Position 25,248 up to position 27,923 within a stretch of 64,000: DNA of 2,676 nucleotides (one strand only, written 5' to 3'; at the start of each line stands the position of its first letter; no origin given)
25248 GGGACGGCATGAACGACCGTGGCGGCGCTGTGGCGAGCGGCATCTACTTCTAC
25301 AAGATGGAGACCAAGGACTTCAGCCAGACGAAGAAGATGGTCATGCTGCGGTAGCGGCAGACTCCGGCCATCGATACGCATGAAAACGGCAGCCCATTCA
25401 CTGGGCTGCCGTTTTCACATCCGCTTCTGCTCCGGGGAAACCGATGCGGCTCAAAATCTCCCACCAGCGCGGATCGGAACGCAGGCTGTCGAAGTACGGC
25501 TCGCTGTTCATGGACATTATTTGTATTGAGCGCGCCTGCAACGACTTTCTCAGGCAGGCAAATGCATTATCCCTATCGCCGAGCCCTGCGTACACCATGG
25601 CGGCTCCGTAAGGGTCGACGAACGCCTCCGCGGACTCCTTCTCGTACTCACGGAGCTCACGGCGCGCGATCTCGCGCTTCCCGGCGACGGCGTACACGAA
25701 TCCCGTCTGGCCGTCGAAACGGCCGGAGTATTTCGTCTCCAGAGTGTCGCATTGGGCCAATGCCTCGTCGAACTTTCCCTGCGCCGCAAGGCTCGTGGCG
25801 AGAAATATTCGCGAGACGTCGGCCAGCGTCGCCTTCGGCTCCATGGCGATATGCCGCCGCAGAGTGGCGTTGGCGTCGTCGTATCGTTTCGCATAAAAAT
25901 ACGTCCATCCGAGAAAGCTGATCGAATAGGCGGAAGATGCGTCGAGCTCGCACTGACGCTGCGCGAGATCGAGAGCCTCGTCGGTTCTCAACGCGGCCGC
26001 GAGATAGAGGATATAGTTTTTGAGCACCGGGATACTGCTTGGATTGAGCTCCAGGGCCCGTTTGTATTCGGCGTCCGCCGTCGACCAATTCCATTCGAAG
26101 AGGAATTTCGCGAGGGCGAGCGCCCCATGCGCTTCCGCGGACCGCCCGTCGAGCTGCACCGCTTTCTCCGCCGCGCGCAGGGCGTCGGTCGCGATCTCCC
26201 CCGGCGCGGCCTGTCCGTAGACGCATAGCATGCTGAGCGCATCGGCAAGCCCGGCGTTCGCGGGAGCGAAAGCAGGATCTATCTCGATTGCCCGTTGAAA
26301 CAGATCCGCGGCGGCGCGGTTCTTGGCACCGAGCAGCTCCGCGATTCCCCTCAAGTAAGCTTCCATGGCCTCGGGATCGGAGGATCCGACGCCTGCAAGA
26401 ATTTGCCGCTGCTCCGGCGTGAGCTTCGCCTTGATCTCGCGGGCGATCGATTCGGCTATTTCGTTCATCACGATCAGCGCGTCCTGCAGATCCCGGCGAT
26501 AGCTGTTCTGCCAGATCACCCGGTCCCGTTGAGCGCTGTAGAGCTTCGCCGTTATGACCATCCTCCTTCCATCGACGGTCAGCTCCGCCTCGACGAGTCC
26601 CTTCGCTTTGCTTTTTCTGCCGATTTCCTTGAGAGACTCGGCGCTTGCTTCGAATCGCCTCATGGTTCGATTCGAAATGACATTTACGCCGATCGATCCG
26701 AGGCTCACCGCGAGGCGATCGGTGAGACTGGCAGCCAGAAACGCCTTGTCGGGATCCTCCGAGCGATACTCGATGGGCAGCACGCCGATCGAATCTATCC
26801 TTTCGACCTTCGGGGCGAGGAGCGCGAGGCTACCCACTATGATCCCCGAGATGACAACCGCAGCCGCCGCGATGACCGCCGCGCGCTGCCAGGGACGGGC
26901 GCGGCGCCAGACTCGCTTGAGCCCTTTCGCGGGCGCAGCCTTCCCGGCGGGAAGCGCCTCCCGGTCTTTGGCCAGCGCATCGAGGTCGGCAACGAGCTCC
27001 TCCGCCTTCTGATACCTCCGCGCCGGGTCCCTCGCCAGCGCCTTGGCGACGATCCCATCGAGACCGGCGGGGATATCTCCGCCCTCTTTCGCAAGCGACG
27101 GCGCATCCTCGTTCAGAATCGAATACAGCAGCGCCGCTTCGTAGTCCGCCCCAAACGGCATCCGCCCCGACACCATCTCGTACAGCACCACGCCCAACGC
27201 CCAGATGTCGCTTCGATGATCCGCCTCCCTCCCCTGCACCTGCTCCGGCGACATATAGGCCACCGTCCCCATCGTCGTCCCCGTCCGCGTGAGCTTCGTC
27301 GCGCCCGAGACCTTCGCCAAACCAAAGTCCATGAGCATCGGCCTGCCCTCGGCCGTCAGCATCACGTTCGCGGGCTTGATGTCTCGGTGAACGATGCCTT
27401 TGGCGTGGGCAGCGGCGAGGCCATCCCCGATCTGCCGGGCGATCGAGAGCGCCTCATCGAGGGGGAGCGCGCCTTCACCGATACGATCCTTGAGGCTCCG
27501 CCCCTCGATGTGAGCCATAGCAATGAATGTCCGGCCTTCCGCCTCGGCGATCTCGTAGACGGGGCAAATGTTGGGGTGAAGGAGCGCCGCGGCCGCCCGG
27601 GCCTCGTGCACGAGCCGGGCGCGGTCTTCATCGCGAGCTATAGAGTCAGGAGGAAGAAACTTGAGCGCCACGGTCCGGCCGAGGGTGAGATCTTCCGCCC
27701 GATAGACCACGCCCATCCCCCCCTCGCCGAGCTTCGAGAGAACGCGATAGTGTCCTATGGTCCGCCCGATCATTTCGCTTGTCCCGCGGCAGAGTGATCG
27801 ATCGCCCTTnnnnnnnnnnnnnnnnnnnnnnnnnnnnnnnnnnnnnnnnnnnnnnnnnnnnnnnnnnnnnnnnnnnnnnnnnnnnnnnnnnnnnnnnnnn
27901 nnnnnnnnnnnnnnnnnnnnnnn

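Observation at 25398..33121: Three tandem Ser/Thr kinase paralogues with near-identical kinase domains but divergent TPR sensor tails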

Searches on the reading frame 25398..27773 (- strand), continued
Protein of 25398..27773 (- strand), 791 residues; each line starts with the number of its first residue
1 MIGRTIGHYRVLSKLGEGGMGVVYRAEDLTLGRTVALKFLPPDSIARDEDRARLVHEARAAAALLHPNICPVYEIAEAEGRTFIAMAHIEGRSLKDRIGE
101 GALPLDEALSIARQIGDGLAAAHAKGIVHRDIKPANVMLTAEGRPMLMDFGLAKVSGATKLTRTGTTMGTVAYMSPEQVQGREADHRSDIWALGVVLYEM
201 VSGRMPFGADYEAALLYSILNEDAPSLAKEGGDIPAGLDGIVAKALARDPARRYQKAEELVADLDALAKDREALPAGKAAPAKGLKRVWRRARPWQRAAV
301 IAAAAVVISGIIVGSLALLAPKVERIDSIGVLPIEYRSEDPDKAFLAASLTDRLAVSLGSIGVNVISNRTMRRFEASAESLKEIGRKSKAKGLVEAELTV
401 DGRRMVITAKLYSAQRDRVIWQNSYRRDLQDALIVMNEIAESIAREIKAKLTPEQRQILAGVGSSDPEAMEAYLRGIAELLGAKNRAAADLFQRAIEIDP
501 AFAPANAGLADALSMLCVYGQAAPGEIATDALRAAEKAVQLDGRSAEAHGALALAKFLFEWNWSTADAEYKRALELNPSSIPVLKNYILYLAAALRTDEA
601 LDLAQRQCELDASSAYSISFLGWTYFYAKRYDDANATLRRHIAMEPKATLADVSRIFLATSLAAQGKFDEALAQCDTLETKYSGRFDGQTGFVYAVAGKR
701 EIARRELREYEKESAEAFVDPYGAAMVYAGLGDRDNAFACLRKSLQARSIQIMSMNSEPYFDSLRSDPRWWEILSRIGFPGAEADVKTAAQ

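Call 85: find_encoding_contigs(protein=P0027, flank=2000, max_places=2)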
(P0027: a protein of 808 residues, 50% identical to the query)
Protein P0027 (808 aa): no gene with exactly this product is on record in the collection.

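Call 93: search_protein_families(library=pfam, proteins=[L124:6115-8781:-], max_evalue=0.0001)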
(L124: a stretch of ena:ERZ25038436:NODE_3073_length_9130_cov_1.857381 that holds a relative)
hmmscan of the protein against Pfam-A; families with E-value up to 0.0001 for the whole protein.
L124:6115-8781:- (888 aa): 3 families
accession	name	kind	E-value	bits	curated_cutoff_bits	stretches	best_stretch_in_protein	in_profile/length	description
PF25183.1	OMP_b-brl_4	-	3.1e-22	79.3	30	3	405-525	253-394/838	Outer membrane beta barrel domain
PF13620.12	CarboxypepD_reg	-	6.9e-19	68.4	32.3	1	30-111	2-82/82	Carboxypeptidase regulatory-like domain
PF13715.12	CarbopepD_reg_2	-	4.2e-11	43.2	32.2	1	31-122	2-88/88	CarboxypepD_reg-like domain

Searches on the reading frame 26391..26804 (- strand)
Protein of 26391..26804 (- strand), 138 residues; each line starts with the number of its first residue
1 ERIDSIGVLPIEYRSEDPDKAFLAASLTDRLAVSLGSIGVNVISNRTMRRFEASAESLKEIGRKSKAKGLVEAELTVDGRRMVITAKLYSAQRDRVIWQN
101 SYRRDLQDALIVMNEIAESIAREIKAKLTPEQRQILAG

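Call 76: search_protein_families(library=pfam, proteins=[window:26391-26804:-], max_evalue=10)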
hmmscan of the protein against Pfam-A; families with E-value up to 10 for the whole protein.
seq(138 aa): 1 family
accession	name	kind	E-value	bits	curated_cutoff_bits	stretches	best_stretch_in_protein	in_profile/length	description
PF21120.3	MCM_WH_arc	-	0.099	13.1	26.1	1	36-71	19-54/63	Archaeal MCM, winged-helix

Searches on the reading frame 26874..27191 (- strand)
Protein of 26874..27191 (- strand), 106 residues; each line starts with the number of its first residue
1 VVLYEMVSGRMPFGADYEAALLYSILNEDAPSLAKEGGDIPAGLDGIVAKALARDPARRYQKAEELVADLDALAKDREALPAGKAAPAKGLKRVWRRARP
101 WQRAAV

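Call 21: find_related_loci(query=A1, collection=metagenome_contigs, flank=10000)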
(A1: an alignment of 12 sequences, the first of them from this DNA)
Query A1 (106 aa) in metagenome_contigs; peptide patterns used: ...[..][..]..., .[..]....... (x = any residue, [..] = any of these).
164 stretches matched a pattern; 40 encode a relative of the query (tblastn E <= 1e-3); 39 distinct loci.
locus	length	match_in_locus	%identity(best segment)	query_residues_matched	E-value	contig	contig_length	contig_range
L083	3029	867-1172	78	2-103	1e-51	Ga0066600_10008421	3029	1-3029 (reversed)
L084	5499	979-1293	77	1-105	4e-51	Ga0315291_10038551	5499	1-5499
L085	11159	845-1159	79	1-105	3e-50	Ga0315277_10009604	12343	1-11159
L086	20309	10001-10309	79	1-103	2e-50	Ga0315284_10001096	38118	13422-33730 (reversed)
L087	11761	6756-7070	79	1-105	3e-50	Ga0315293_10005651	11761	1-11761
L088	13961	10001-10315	75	1-105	2e-49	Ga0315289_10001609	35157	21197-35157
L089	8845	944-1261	77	1-106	3e-49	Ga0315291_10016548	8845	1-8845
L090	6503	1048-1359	73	2-105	2e-48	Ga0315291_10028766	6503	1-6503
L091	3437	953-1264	73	2-105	2e-48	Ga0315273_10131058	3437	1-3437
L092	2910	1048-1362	67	1-105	6e-44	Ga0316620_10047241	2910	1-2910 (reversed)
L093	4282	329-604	76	1-91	1e-39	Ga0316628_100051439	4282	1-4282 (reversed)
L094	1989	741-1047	74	1-103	4e-25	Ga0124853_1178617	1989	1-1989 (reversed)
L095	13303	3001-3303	46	1-105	1e-22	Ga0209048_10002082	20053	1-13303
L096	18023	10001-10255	52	1-89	3e-22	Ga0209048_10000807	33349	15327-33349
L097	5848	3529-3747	52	1-73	3e-21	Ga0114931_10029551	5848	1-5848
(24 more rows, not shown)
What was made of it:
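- Tried and rejected: A clade-specific alignment (A1) gave the informative metagenome loci (call 21).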

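Call 93: search_protein_families(library=pfam, proteins=[L087:3331-6015:-, L087:8574-11276:-, L086:2376-3896:+, L086:13373-15361:+, L086:16546-18900:+], max_evalue=0.0001)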
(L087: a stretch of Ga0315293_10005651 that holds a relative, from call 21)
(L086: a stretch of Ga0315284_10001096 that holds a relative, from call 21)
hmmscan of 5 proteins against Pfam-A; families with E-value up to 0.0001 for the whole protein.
L087:3331-6015:- (894 aa): 3 families
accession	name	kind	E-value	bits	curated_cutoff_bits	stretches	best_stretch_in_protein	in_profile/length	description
PF25183.1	OMP_b-brl_4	-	8.1e-30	104.3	30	3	246-310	2-66/838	Outer membrane beta barrel domain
PF13620.12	CarboxypepD_reg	-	7.2e-19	68.4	32.3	1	41-122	2-82/82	Carboxypeptidase regulatory-like domain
PF13715.12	CarbopepD_reg_2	-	1.9e-10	41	32.2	1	42-133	2-88/88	CarboxypepD_reg-like domain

L087:8574-11276:- (900 aa): 3 families
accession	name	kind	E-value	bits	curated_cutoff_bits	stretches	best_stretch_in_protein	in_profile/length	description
PF25183.1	OMP_b-brl_4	-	4.9e-29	101.7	30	3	550-771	436-677/838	Outer membrane beta barrel domain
PF13620.12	CarboxypepD_reg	-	1.1e-17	64.5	32.3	1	46-127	2-82/82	Carboxypeptidase regulatory-like domain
PF13715.12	CarbopepD_reg_2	-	1.2e-09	38.5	32.2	1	47-138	2-88/88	CarboxypepD_reg-like domain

L086:2376-3896:+ (506 aa): 3 families
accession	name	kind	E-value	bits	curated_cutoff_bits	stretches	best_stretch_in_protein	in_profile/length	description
PF07676.18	PD40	-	8.7e-17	61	20.9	1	243-278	2-38/38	WD40-like Beta Propeller Repeat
PF17957.7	Big_7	-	4.5e-12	46.9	24.1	1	60-131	1-69/70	Bacterial Ig domain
PF01833.30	TIG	-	5.1e-07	30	20.9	1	160-225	5-70/84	IPT/TIG domain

L086:13373-15361:+ (662 aa): 3 families
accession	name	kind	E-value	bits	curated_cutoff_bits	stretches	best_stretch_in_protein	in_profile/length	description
PF16314.11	DUF4954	-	2.8e-43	148.6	26.2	1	60-498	2-431/433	Domain of unknown function (DUF4954)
PF24894.1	Hexapep_GlmU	-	2.3e-10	40.9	23.3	1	278-333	26-81/104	GlmU-like, C-terminal hexapeptide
PF25084.1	LbH_EIF2B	-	5.9e-08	33.1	54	1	249-332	4-84/105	EIF2B subunit epsilon LbH domain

L086:16546-18900:+ (784 aa): 1 family
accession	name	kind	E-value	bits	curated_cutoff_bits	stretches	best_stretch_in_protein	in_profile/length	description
PF13860.13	FlgD_ig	-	1.8e-09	37.9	27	1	711-772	12-76/79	FlgD Ig-like domain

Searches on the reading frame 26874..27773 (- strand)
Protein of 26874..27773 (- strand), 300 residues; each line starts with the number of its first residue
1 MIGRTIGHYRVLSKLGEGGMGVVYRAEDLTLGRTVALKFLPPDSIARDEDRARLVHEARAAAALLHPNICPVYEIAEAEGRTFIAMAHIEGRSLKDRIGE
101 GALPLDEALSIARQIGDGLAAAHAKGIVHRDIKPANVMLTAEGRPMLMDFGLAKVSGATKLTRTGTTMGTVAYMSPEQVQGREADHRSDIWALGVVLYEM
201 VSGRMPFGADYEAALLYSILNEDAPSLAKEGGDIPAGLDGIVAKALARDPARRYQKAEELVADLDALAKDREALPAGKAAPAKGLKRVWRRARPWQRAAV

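Call 16: find_related_loci(query=window:26874-27773:-, collection=genome_contigs, flank=10000)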
Query window:26874-27773:- (300 aa) in genome_contigs; peptide patterns used: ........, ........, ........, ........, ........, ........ (x = any residue, [..] = any of these).
600 stretches matched a pattern (row limit reached: there are more); 594 encode a relative of the query (tblastn E <= 1e-3); the best 80 are kept; 80 distinct loci.
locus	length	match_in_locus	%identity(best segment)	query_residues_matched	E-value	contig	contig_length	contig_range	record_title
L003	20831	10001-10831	81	1-277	3e-143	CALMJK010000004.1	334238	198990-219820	MAG TPA_asm: uncultured bacterium isolate SRR5468112_bin.3_CONCOCT_v1.1_MAG genome assembly, contig: ERZ781236.5, whole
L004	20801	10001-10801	58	1-267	1e-104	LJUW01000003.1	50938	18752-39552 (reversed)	MAG: candidate division Zixibacteria bacterium SM23_73_2 WORSMTZ_558, whole genome shotgun sequence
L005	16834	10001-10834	57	1-278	7e-107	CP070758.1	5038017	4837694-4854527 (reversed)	MAG: Gemmatimonadota bacterium isolate bin29 chromosome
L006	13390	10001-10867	57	1-287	4e-99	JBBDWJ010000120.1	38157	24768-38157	MAG: Bryobacterales bacterium isolate LejiaD_62_10 Lejia_D_1753_length_38157_cov_6, whole genome shotgun sequence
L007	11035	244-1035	56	1-264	5e-98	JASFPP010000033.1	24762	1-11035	MAG: Candidatus Aminicenantes bacterium isolate D0819M58metaG_sub_Bin_184 D0819M58metaG_FD_scaffold_84_c1, whole genome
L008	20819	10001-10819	55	1-273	3e-97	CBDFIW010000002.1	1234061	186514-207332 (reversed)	MAG: Bryobacterales bacterium isolate a16c973b-f436-4e7a-b46b-e4efcddd1fd4 genome assembly, contig: contig_2, whole geno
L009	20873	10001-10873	55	1-286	2e-96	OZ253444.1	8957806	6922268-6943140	MAG: Bryobacterales bacterium isolate 3cac0922-cef3-4e6b-989c-161c3111d54d genome assembly, chromosome: 1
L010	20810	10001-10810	53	1-269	3e-96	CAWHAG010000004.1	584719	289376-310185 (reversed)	MAG: Ignavibacteriota bacterium isolate MFD04408.bin.1.36 genome assembly, contig: contig_85649, whole genome shotgun se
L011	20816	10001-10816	55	1-264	4e-96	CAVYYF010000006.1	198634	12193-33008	MAG: uncultured Bacteroidetes bacterium isolate MFD05684.bin.1.9 genome assembly, contig: contig_32107, whole genome sho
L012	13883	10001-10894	48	1-297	3e-96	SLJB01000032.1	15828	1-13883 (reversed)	MAG: Balneolaceae bacterium isolate CSSed165cm_221 CSSed16-5cm-10733, whole genome shotgun sequence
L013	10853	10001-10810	52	1-270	2e-95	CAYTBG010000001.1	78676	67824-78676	MAG TPA_asm: uncultured Eubacteriales bacterium isolate SRP068000_co2_7 genome assembly, contig: NODE_29_length_78676_co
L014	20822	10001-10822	54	1-277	2e-95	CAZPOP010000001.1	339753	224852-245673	MAG TPA_asm: uncultured Ignavibacteria bacterium isolate SRP214966_co5_260 genome assembly, contig: NODE_1_length_339753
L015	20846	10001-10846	52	1-282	5e-95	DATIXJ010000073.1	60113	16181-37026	MAG TPA_asm: Bacteroidota bacterium isolate SMAG_U15246 k141_4866035, whole genome shotgun sequence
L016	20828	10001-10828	57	1-277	1e-94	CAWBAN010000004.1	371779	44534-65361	MAG: uncultured bacterium isolate MFD02979.bin.1.41 genome assembly, contig: contig_68131, whole genome shotgun sequence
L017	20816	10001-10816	54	1-272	3e-94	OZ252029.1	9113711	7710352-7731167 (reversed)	MAG: Bryobacterales bacterium isolate af10eb97-6721-4eea-95a9-6ff168b1dfda genome assembly, chromosome: 1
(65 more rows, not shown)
